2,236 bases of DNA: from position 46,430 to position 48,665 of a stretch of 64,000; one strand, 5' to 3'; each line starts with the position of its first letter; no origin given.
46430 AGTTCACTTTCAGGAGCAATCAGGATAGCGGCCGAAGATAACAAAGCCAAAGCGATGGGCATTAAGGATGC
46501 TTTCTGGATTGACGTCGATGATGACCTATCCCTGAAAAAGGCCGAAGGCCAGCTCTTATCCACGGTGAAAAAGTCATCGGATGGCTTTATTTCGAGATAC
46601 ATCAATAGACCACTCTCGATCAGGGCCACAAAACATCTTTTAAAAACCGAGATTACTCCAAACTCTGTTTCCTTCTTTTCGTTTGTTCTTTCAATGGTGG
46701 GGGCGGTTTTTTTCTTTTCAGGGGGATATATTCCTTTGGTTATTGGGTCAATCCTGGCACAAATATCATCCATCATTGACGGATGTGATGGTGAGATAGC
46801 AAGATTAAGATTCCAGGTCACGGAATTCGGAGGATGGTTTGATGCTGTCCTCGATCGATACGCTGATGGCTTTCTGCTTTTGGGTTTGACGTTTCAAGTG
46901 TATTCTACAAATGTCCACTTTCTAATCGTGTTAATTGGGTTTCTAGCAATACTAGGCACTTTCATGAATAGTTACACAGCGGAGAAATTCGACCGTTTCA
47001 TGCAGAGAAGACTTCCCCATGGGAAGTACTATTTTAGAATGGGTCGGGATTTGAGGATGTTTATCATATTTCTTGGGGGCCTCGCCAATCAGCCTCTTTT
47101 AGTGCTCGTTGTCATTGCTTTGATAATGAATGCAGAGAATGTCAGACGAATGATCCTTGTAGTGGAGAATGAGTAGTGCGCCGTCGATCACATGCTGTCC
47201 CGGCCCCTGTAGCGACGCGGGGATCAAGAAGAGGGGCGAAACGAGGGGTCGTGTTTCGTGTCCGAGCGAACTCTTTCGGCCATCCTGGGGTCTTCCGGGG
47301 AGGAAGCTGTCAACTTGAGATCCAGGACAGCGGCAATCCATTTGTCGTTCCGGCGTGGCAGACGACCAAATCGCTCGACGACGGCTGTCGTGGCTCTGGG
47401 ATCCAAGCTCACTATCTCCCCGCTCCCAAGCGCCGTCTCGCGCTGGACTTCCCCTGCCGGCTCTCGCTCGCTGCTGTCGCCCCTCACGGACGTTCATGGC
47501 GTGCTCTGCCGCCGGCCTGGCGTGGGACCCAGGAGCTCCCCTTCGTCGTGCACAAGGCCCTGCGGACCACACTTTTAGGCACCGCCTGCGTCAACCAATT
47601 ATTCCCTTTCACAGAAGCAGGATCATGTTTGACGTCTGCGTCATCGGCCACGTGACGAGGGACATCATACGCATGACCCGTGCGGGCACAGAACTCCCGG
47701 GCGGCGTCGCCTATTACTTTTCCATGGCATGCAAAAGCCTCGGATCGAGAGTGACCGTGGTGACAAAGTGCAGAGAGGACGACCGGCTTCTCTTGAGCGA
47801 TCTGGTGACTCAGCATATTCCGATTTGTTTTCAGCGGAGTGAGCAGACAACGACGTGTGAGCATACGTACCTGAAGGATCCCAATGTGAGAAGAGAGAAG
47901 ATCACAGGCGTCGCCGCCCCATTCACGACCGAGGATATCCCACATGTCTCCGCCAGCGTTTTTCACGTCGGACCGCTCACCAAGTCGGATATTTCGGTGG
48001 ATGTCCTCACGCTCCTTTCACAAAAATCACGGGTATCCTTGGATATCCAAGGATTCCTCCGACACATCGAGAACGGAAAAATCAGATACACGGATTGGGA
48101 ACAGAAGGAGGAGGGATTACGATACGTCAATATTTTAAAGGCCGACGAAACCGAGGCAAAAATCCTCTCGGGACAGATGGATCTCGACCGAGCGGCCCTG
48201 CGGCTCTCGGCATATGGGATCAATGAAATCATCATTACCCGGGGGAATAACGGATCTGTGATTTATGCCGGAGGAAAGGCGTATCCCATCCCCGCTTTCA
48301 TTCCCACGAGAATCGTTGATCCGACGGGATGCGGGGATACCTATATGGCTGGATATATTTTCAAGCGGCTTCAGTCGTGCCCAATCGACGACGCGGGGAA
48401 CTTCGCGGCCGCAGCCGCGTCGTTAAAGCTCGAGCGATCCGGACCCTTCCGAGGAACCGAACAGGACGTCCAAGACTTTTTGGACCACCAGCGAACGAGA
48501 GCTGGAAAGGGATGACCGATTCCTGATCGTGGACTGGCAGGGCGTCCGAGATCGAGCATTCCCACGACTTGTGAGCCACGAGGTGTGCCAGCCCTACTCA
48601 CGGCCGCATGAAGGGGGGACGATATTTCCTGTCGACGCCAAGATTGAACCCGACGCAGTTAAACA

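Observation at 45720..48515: Lower-GC islet: IPCT/DIPPS-type bifunctional enzyme paired with a PfkB kinase instead of an inositol-phosphate synthase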

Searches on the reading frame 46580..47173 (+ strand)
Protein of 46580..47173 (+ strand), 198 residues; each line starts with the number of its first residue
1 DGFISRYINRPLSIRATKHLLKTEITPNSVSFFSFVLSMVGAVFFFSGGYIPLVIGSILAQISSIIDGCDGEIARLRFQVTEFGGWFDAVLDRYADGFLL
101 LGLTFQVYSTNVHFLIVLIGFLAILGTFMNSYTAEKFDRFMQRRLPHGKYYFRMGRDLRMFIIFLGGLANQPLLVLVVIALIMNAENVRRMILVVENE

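Call 50: search_solved_structures(query=window:46580-47173:+, max_evalue=0.01, show_alignments=5)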
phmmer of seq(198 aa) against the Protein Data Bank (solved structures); distinct sequences matched with E-value up to 0.01: 7.
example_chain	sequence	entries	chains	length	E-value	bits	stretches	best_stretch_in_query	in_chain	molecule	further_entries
4o6m_A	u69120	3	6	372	1.8e-44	155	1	1-193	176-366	AF2299, a CDP-alcohol phosphotransferase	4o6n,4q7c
4mnd_A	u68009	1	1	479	5.1e-21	78.6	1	1-170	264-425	CTP L-myo-inositol-1-phosphate cytidylyltransferase/CDP-L-myo-inositol myo-inositolphospho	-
6wm5_A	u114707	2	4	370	1.3e-08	38.1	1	3-119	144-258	AfCTD-Phosphatidylinositol-phosphate synthase (PIPS) fusion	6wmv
6h53_A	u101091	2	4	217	2.7e-07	33.8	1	3-109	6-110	CDP-diacylglycerol--inositol 3-phosphatidyltransferase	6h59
6h5a_A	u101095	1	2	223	3e-07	33.7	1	3-108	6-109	CDP-diacylglycerol--inositol 3-phosphatidyltransferase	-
5d92_D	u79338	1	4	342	0.00046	23.3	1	22-140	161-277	AF2299 protein,Phosphatidylinositol synthase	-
5d91_A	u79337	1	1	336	0.00059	22.9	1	21-140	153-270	AF2299 protein,Phosphatidylinositol synthase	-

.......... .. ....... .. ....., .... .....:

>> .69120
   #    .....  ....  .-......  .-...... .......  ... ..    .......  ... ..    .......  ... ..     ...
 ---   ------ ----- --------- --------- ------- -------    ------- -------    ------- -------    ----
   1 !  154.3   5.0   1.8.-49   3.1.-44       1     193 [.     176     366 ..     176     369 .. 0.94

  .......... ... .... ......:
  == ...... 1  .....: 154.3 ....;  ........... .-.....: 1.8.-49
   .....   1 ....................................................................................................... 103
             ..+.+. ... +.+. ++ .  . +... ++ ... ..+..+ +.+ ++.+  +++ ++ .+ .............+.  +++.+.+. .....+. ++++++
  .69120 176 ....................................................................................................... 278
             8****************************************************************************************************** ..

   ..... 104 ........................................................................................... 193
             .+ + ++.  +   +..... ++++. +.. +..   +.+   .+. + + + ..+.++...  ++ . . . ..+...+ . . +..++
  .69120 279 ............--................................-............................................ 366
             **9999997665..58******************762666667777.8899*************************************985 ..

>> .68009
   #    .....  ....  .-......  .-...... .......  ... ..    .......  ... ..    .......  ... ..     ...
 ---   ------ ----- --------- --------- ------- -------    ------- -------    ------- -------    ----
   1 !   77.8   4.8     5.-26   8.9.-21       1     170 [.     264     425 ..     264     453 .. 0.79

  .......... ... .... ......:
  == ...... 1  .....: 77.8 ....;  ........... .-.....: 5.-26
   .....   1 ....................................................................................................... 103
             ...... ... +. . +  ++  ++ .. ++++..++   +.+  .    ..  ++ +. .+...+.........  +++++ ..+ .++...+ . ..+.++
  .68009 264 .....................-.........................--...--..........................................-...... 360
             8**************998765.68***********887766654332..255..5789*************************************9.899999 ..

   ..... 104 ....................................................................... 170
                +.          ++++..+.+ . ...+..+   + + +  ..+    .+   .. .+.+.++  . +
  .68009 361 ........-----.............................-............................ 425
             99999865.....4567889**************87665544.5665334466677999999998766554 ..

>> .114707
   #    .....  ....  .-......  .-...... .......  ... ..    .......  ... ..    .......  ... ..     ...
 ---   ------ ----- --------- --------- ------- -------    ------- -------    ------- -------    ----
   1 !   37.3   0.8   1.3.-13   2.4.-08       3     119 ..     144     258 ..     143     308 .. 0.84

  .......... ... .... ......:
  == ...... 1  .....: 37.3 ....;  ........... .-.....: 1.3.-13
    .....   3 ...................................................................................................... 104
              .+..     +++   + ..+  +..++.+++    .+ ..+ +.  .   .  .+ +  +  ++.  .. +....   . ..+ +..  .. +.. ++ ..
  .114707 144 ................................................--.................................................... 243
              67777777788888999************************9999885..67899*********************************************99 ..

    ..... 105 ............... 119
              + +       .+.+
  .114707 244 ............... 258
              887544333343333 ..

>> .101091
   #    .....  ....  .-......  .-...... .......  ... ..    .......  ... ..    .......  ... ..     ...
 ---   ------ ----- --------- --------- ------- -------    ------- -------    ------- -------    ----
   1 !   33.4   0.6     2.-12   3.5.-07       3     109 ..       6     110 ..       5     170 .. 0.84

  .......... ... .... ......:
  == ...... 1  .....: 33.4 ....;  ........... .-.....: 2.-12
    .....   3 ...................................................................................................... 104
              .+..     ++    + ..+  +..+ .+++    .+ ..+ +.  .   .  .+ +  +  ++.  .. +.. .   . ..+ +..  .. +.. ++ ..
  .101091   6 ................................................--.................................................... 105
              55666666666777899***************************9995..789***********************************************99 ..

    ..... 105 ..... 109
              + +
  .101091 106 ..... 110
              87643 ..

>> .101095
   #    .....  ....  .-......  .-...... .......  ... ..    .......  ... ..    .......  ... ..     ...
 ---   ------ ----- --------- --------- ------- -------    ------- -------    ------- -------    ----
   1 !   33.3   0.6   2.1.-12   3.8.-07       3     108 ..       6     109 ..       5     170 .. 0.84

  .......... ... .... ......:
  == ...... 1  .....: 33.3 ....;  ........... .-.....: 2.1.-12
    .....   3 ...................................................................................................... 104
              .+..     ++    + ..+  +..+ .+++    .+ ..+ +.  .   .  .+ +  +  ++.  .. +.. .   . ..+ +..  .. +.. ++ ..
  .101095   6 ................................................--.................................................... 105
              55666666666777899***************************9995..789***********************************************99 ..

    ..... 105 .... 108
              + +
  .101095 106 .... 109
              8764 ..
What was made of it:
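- On Bifunctional IPCT/DIPPS (EC 2.7.7.74 / 2.7.8.34): The alignment to AF2299 runs to within 5 residues of the C-terminus (call 50).
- Its membrane domain is closer to AF2299, whose physiological reaction is unsettled, than to the proven AF0263 DIPPS (155 against 79 bits, call 50).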

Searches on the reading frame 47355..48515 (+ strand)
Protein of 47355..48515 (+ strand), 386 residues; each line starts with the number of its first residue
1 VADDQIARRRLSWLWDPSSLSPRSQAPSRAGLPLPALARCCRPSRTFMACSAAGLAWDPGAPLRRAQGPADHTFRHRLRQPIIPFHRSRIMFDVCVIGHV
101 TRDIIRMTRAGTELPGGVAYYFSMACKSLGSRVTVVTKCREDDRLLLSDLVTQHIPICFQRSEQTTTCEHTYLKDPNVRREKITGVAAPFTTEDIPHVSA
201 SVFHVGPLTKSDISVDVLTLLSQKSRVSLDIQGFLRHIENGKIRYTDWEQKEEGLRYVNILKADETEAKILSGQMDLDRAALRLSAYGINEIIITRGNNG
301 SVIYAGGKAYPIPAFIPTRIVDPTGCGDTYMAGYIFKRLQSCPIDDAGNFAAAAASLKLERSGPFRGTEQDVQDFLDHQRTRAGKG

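Call 5: search_protein_families(library=pfam, proteins=[window:47355-48515:+], max_evalue=0.01)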
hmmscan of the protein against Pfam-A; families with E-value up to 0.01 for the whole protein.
window:47355-48515:+ (386 aa): 1 family
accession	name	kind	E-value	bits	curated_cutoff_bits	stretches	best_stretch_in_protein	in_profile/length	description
PF00294.29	PfkB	-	2.5e-28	99.7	25.8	1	92-364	2-295/302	pfkB family carbohydrate kinase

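Call 6: search_protein_families(library=ncbifam, proteins=[window:47355-48515:+], max_evalue=0.01)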
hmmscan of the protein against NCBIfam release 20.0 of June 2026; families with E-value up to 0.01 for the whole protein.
window:47355-48515:+ (386 aa): 20 families
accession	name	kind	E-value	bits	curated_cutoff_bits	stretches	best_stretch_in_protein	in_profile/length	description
NF049991.1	TagKinase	equivalog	5.7e-15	54.9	420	1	259-379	196-318/321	tagatose kinase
TIGR02152.1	D_ribokin_bact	equivalog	1.9e-14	53.7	299.65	1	250-364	168-286/298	ribokinase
NF040938.1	KDG_KDGal_kin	equivalog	8.8e-14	51.3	400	1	257-362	183-287/305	bifunctional 2-dehydro-3-deoxygluconokinase/2-dehydro-3-deoxygalactonokinase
NF041332.1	KDG_KDGal_kin_Halo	equivalog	3.3e-13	49.8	440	1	256-379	188-313/320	bifunctional 2-dehydro-3-deoxygluconokinase/2-dehydro-3-deoxygalactonokinase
TIGR04382.1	myo_inos_iolC_N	equivalog_domain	1.6e-12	47.3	300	1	255-363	186-294/309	5-dehydro-2-deoxygluconokinase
NF008353.0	PRK11142.1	equivalog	2.2e-12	47.1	341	1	251-379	172-306/307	ribokinase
NF052444.1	DhDoxglucKinKdgK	equivalog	1.3e-11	44.4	400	1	267-357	198-288/303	2-dehydro-3-deoxygluconokinase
TIGR03828.1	pfkB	equivalog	7.6e-10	38.3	292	1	272-376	196-299/305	1-phosphofructokinase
TIGR03168.1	1-PFK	subfamily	1.3e-09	37.4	216.4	1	272-377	196-300/305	hexose kinase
NF007321.0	PRK09813.1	equivalog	2.2e-09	37.2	247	1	283-363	180-259/261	fructoselysine 6-kinase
NF041164.1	NucKinThplmales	equivalog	4e-09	36.1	450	1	261-361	177-274/295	nucleoside kinase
TIGR02198.1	rfaE_dom_I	equivalog_domain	1.4e-07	31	345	1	278-364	211-302/315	D-glycero-beta-D-manno-heptose-7-phosphate kinase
NF006957.1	PRK09434.1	equivalog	1.9e-07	30.9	450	1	254-341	176-263/302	fructokinase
NF053626.1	RibKinHalex1628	equivalog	8.4e-07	28.8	330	1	253-377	172-292/293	ATP-dependent ribose-1-phosphate kinase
NF007355.0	PRK09850.1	equivalog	6.5e-06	25.4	540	1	259-359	187-287/313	pseudouridine kinase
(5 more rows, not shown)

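Call 7: search_solved_structures(query=window:47355-48515:+, max_evalue=0.001, show_alignments=2)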
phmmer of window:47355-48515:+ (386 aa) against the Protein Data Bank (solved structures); distinct sequences matched with E-value up to 0.001: 34.
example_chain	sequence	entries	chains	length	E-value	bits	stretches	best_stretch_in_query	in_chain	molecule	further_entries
1vk4_A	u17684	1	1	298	2.9e-39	138.3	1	94-369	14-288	PfkB Carbohydrate kinase TM0415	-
5ysp_A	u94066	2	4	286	4.9e-39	137.5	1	95-369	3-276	TM0415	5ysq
7e4l_A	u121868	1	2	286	4.6e-38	134.4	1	95-369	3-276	PfkB domain-containing protein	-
3w4s_A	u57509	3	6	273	1e-14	57.5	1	95-361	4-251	Carbohydrate/pyrimidine kinase, PfkB family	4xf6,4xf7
3kd6_A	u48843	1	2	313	4.4e-12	48.8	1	252-377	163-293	Carbohydrate kinase, PfkB family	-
4x8f_A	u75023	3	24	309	1.5e-11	47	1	251-376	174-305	Ribokinase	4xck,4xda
2c49_A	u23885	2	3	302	1.1e-10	44.2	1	289-363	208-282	SUGAR KINASE MJ0406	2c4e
3h49_A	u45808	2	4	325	2e-10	43.4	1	253-368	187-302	Ribokinase | Uncharacterized sugar kinase ydjH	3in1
3iq0_A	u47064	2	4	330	2.6e-10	43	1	257-376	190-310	putative Ribokinase II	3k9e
1gqt_A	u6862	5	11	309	4.5e-10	42.2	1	251-380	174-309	RIBOKINASE | PROTEIN (RIBOKINASE)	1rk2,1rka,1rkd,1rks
8iwl_A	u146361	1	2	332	1.4e-08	37.3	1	266-342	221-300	Uncharacterized sugar kinase YdjH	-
6ilr_A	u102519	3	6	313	1.4e-08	37.3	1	253-364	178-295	Ribokinase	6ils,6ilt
4e3a_A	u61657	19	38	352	1.7e-08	37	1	258-365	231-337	sugar kinase protein | Probable sugar kinase protein | sugar kinase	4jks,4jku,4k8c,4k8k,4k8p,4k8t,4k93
3b1r_A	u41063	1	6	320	2.9e-08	36.3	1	286-365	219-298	Ribokinase, putative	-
3b1n_A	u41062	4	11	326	3e-08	36.2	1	286-365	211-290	Ribokinase, putative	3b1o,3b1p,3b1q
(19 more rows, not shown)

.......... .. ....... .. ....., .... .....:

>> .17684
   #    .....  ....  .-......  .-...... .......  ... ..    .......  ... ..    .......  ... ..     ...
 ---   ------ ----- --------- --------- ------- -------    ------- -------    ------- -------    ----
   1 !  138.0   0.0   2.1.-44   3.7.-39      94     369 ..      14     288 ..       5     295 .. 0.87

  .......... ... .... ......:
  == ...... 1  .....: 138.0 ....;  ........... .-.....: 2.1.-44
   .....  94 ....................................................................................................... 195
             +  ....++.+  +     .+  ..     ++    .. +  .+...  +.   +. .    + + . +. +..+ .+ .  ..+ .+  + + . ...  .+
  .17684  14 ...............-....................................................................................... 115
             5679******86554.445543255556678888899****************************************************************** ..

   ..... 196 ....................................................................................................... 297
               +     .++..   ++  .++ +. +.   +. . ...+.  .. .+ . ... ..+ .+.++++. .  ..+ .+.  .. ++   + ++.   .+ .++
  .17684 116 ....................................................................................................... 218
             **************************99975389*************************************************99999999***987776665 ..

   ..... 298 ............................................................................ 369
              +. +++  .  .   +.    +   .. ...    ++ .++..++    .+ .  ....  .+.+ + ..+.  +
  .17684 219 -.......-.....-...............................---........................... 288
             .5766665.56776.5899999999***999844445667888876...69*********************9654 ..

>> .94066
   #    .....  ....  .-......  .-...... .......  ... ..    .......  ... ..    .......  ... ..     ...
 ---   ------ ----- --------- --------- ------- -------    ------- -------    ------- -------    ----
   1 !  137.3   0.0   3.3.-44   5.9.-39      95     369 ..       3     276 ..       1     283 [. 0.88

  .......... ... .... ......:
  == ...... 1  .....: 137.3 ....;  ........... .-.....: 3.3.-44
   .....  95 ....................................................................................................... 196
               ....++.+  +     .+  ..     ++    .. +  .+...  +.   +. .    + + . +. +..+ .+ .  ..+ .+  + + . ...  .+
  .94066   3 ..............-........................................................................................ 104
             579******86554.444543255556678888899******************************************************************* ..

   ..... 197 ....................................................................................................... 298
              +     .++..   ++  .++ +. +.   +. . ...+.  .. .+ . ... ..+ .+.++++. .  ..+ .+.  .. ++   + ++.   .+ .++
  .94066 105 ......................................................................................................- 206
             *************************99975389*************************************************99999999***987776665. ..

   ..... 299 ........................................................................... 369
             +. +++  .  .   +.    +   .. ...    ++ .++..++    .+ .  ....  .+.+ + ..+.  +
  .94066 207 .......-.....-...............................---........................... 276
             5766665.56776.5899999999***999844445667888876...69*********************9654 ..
